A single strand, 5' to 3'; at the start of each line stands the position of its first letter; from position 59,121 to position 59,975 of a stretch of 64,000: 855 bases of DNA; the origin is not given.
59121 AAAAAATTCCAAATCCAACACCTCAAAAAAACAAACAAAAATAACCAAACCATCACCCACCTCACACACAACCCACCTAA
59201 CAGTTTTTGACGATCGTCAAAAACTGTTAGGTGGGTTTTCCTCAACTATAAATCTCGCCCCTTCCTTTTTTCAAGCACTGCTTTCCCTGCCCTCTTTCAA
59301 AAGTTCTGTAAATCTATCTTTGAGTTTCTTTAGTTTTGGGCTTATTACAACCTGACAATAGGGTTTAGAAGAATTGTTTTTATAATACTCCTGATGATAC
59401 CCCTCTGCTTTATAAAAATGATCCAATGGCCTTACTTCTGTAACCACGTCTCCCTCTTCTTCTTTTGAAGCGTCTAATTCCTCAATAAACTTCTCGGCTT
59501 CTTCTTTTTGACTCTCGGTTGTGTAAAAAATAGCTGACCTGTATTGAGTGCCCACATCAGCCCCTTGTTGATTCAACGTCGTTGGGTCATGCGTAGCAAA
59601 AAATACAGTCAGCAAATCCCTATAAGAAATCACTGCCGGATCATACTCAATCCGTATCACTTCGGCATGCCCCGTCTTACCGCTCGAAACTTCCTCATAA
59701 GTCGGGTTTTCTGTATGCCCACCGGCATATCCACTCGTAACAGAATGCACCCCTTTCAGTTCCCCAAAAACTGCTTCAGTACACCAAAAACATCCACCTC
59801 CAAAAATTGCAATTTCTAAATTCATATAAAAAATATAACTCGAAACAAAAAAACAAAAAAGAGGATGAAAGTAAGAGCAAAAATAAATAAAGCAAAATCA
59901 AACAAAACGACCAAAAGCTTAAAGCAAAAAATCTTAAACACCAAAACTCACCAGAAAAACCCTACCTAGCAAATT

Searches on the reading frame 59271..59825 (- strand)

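Call 59: search_protein_families(library=pfam, proteins=[window:59271-59825:-], max_evalue=0.0001)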
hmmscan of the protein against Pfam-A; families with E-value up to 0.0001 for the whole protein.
window:59271-59825:- (184 aa): 1 family
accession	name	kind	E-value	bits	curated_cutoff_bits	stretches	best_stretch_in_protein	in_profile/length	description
PF01625.27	PMSR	-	1.1e-67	227.5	23.7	1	6-158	2-153/153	Peptide methionine sulfoxide reductase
